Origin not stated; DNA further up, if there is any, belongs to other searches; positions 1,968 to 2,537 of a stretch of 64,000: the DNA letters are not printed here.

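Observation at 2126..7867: Two ~290-bp direct repeats, each carrying an acidic ~90-aa ORF plus its leader, bracket exactly the 169-aa + STAND gene pair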

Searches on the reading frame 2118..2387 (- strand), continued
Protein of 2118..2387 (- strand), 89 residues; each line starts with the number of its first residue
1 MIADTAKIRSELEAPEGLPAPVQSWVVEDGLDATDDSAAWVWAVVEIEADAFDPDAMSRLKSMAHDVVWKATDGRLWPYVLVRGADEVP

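Call 46: fold_search(model_id=the predicted structure, library=pdb)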
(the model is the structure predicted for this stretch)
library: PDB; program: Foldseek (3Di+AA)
matches with E <= 10: 1419; with E <= 0.001: 1
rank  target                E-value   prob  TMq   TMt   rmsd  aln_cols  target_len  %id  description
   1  3gpc_B                5.6e-04  1.00  0.56  0.12   3.8        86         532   16  Crystal structure of human Acyl-CoA synthetase medium-chain family member 2A (L64P mutation) in a complex with CoA (released 2009-04-07)
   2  3c5e                  1.2e-03  1.00  0.58  0.13   3.8        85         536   16  Crystal structure of human acyl-CoA synthetase medium-chain family member 2A (L64P mutation) in complex with ATP (released 2008-02-26)
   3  7kno_B                1.4e-03  1.00  0.60  0.10   3.8        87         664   20  Crystal structure of Acetyl-CoA synthetase in complex with adenosine-5'-ethylphosphate from Cryptococcus neoformans va (released 2020-12-30)
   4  3gpc_A                2.0e-03  1.00  0.57  0.13   3.9        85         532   16  Crystal structure of human Acyl-CoA synthetase medium-chain family member 2A (L64P mutation) in a complex with CoA (released 2009-04-07)
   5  5k85_B                2.1e-03  1.00  0.60  0.10   3.6        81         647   18  Crystal Structure of Acetyl-CoA Synthetase in Complex with Adenosine-5'-propylphosphate and Coenzyme A from Cryptococc (released 2016-08-17)
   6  2vze_A                2.1e-03  1.00  0.57  0.13   3.8        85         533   16  Crystal structure of human acyl-CoA synthetase medium-chain family member 2A (L64P mutation) in complex with AMP (released 2008-10-14)
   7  8j80_B                2.3e-03  1.00  0.55  0.19   4.2        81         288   17  Cryo-EM structure of hZnT7-Fab complex in zinc state 1, determined in heterogeneous conformations- one subunit in an i (released 2023-09-20)
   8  3b7w                  2.4e-03  1.00  0.57  0.12   3.9        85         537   16  Crystal structure of human acyl-CoA synthetase medium-chain family member 2A, with L64P mutation (released 2007-11-27)
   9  8eps_C                2.6e-03  1.00  0.59  0.11   3.9        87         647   20  Crystal Structure of Acetyl-CoA synthetase in complex with an allyl ester AMP inhibitor from Cryptococcus neoformans H (released 2022-10-19)
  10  7knp_B                2.7e-03  1.00  0.60  0.10   3.7        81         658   18  Crystal structure of Acetyl-CoA synthetase in complex with adenosine-5'-butylphosphate from Cryptococcus neoformans va (released 2020-12-23)
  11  8g0u_B                2.7e-03  1.00  0.57  0.10   3.7        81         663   20  Crystal Structure of Acetyl-CoA synthetase in complex with an isopropyl ester AMP inhibitor from Cryptococcus neoforma (released 2023-02-15)
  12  4u5y_D                2.7e-03  1.00  0.58  0.47   3.6        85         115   21  Crystal Structure of the complex between the GNAT domain of S. lividans PAT and the acetyl-CoA synthetase C-terminal d (released 2014-11-19)
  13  5u29_A                2.9e-03  1.00  0.59  0.10   3.9        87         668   20  Crystal structure of Cryptococcus neoformans H99 Acetyl-CoA Synthetase in complex with Ac-AMS (released 2017-12-06)
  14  6h1b_C                3.1e-03  1.00  0.54  0.13   4.3        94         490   19  Structure of amide bond synthetase Mcba K483A mutant from Marinactinospora thermotolerans (released 2018-09-05)
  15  6vd9_A                3.4e-03  1.00  0.49  0.57   4.0        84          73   15  Metal-bound C-terminal domain of the CzcD transporter from Cuprividus metallidurans (released 2020-06-24)
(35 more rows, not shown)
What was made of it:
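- Tried and rejected: Rejected as uninformative (call 46).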

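Call 49: search_protein_families(library=padloc, proteins=[L039:2496-3008:+, L020:10264-10773:+, L031:10267-10776:+, L007:4098-4550:+, L022:10600-11172:+], max_evalue=0.1)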
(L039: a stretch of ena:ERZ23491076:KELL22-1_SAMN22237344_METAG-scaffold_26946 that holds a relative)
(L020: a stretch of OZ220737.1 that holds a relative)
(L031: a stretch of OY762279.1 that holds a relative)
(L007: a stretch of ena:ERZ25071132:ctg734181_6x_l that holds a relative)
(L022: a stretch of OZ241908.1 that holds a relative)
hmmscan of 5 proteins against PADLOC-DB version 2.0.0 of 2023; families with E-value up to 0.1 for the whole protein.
L039:2496-3008:+ (170 aa): 0 families

L020:10264-10773:+ (169 aa): 0 families

L031:10267-10776:+ (169 aa): 0 families

L007:4098-4550:+ (150 aa): 2 families
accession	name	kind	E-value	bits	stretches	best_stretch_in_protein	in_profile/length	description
PDLC02404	Aga_Helical-REase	-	0.011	13.5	1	19-101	152-231/368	Class II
PDLC04954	PDC-S19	-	0.033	11.6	1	85-116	147-178/330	-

L022:10600-11172:+ (191 aa): 0 families

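Call 50: search_protein_families(library=ncbifam, proteins=[L039:2496-3008:+, L020:10264-10773:+, L031:10267-10776:+, L007:4098-4550:+, L022:10600-11172:+], max_evalue=0.1)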
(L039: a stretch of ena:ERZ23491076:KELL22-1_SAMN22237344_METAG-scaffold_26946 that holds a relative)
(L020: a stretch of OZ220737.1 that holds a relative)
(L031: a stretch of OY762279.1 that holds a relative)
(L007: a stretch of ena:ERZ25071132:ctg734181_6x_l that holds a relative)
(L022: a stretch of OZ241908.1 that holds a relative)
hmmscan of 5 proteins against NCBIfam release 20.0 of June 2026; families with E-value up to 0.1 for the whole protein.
L039:2496-3008:+ (170 aa): 0 families

L020:10264-10773:+ (169 aa): 0 families

L031:10267-10776:+ (169 aa): 0 families

L007:4098-4550:+ (150 aa): 0 families

L022:10600-11172:+ (191 aa): 0 families

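Call 69: search_solved_structures(query=A5, max_evalue=1, show_alignments=4)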
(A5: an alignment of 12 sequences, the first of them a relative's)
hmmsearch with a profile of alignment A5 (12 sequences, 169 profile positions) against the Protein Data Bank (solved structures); distinct sequences matched with E-value up to 1: 4.
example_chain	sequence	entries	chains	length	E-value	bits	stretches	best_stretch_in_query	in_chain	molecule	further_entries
9xbd_A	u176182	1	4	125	0.11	15.5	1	94-147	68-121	HEPN domain-containing protein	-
9xbc_A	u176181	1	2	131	0.46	13.5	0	95-148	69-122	HEPN domain-containing protein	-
5jw9_B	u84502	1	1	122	0.53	13.3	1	68-121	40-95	RNA polymerase II elongation factor ELL2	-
2hsb_A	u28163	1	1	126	0.61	13.1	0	11-41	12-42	Hypothetical UPF0332 protein AF0298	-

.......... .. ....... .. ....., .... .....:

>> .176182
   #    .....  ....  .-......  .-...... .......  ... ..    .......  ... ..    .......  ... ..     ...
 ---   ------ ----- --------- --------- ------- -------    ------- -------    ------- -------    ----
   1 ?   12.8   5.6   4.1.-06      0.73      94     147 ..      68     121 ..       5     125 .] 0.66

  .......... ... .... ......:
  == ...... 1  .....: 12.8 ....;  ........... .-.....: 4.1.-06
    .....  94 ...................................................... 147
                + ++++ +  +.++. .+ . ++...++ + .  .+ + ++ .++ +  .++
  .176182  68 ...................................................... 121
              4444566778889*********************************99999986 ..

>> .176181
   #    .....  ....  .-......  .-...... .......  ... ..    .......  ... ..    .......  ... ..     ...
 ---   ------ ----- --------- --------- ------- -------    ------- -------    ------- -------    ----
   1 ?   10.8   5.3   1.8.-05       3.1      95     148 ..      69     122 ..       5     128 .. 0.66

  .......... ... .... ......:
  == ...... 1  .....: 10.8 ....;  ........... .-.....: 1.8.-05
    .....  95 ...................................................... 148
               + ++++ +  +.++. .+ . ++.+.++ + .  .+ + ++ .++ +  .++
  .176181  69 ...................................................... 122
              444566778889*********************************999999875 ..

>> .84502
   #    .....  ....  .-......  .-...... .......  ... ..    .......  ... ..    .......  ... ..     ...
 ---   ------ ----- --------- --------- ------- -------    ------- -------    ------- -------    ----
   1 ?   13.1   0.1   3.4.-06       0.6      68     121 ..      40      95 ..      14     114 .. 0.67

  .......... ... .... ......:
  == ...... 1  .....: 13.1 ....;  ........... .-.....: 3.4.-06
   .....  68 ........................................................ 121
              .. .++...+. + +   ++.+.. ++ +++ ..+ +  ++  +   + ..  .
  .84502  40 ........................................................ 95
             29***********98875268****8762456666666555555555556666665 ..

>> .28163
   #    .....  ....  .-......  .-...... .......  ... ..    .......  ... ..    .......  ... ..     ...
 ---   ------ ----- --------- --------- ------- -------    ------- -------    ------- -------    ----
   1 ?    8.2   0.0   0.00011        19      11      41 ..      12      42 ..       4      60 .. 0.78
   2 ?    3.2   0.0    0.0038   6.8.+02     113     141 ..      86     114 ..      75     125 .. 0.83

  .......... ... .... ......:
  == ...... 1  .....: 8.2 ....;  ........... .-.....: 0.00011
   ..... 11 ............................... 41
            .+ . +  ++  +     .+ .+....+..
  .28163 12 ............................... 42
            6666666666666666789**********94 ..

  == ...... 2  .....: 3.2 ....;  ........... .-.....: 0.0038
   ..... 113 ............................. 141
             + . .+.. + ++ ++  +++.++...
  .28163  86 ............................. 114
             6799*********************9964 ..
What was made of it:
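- Closest known: HEPN-MNT. Same: RxxxDY), aligned in call 69.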

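Call 73: find_encoding_contigs(protein=P0056, flank=3000, max_places=4)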
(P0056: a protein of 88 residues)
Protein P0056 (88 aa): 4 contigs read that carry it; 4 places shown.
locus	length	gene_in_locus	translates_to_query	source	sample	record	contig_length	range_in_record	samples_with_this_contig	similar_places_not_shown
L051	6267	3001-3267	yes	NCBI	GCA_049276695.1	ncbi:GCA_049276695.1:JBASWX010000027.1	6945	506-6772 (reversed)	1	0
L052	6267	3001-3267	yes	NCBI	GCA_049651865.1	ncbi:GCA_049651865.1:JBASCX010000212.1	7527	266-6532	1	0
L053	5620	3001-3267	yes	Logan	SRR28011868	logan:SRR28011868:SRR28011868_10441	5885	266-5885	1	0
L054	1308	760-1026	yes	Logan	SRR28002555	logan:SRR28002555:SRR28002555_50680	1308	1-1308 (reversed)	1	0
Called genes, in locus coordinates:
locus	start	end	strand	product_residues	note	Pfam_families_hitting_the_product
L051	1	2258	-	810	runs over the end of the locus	PF13360:PQQ_2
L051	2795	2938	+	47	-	-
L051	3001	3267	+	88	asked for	-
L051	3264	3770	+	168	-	-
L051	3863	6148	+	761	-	PF05935:Arylsulfotrans (faint), PF13646:HEAT_2 (faint), PF14269:Arylsulfotran_2 (faint)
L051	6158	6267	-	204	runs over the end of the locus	?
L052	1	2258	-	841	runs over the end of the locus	PF13360:PQQ_2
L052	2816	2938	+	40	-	-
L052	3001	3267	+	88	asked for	-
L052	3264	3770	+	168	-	-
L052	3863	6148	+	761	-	PF05935:Arylsulfotrans (faint), PF13646:HEAT_2 (faint), PF14269:Arylsulfotran_2 (faint)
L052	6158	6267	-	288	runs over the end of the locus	PF10805:DUF2730 (weak)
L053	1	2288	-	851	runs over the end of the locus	?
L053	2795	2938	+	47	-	-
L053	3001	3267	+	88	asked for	-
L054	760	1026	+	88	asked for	-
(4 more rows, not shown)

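Call 75: search_protein_families(library=pfam, proteins=[L051:3264-3770:+, L039:2496-3008:+, L020:10264-10773:+, L031:10267-10776:+, L029:10261-10770:+, L016:10264-10773:+], max_evalue=1)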
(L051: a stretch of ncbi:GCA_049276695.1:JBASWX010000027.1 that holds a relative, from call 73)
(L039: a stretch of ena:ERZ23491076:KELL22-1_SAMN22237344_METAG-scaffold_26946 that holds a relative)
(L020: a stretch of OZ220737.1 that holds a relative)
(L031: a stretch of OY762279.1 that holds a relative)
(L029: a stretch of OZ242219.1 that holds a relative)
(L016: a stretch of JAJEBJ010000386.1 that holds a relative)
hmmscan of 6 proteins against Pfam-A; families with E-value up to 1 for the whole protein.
L051:3264-3770:+ (168 aa): 1 family
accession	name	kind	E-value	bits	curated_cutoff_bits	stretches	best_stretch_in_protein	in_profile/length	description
PF05168.19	HEPN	-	0.17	12.5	22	1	24-137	21-107/117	HEPN domain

L039:2496-3008:+ (170 aa): 0 families

L020:10264-10773:+ (169 aa): 1 family
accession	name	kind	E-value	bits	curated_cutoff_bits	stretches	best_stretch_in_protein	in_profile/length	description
PF00672.30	HAMP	-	0.011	16.5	25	1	72-113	13-49/53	HAMP domain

L031:10267-10776:+ (169 aa): 3 families
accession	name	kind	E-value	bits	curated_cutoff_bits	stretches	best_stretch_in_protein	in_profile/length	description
PF05168.19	HEPN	-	0.013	16.1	22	1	99-140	67-109/117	HEPN domain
PF05711.17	TylF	-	0.13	11.9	23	1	92-153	113-176/264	Macrocin-O-methyltransferase (TylF)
PF07141.16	Phage_term_sma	-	0.25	11.6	22.8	1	86-139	26-78/174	Putative bacteriophage terminase small subunit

L029:10261-10770:+ (169 aa): 3 families
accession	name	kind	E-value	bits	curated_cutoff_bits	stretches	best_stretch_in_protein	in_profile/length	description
PF05168.19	HEPN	-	0.013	16.1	22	1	99-140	68-109/117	HEPN domain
PF07944.18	Beta-AFase-like_GH127_cat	-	0.018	14.5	24.9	1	66-147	140-224/376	Beta-L-arabinofuranosidase, GH127 catalytic domain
PF06234.18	TmoB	-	0.14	12.8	25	1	69-90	22-43/78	Toluene-4-monooxygenase system protein B (TmoB)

L016:10264-10773:+ (169 aa): 0 families

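Call 77: search_solved_structures(query=A8, max_evalue=5)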
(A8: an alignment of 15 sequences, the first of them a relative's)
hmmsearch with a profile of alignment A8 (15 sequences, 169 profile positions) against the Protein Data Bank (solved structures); distinct sequences matched with E-value up to 5: 3.
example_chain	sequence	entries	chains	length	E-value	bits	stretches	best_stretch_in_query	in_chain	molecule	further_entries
9xbd_A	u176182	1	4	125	0.16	14.9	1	98-147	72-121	HEPN domain-containing protein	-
2hsb_A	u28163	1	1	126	0.19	14.7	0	11-41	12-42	Hypothetical UPF0332 protein AF0298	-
9xbc_A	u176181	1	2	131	1.2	12.1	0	98-149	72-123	HEPN domain-containing protein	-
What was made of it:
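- They align at both signature regions, YYALFH and RHEADYD against RNRSDYD/REESDYG (calls 69, 77).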

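Call 83: list_cluster_members(proteins=[P0056, L051:3264-3770:+, P0064, P0041, P0070, P0172, P0226])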
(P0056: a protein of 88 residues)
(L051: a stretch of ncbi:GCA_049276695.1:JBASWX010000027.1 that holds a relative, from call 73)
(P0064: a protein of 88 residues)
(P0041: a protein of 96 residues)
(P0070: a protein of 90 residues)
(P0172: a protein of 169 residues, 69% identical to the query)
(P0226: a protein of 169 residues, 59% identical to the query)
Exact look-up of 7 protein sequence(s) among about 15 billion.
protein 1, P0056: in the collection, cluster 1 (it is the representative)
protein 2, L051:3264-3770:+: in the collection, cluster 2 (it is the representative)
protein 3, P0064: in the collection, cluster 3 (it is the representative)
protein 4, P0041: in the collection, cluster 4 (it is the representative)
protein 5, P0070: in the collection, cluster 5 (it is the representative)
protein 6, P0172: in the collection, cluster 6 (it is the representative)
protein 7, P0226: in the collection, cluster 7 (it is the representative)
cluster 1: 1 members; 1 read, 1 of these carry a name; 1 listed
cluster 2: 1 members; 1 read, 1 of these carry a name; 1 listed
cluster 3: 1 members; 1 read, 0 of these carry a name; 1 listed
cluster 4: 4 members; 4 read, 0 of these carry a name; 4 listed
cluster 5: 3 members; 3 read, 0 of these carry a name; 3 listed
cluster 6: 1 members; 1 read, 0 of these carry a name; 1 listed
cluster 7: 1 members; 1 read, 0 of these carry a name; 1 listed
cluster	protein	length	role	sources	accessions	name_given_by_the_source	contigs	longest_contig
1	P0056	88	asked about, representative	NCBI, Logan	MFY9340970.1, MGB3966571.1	MAG: hypothetical protein WAT39_00680 [Planctomycetota bacterium]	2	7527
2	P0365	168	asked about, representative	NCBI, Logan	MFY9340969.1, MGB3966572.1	MAG: hypothetical protein WAT39_00675 [Planctomycetota bacterium]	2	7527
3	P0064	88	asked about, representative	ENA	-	-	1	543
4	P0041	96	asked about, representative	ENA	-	-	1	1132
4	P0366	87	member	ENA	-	-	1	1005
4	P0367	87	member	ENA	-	-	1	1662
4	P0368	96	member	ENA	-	-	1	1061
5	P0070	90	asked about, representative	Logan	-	-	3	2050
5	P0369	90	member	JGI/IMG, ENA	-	-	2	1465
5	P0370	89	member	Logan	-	-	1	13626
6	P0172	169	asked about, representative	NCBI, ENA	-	-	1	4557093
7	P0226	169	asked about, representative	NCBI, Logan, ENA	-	-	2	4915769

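Call 84: find_encoding_contigs(protein=P0370, flank=3000, max_places=3)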
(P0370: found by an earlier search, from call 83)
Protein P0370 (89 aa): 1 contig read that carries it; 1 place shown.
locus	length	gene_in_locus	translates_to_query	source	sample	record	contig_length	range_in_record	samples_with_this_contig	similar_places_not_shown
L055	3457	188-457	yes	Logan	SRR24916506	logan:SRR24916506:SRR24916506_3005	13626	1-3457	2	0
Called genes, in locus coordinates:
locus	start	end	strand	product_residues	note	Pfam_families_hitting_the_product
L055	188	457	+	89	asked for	-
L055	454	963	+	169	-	-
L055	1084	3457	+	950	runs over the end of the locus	PF00005:ABC_tran (faint), PF02463:SMC_N (faint), PF03193:RsgA_GTPase (faint), PF13175:AAA_15 (faint), PF13555:AAA_29 (faint), PF20703:nSTAND1 (faint), PF17760:UvrA_inter, PF17755:UvrA_DNA-bind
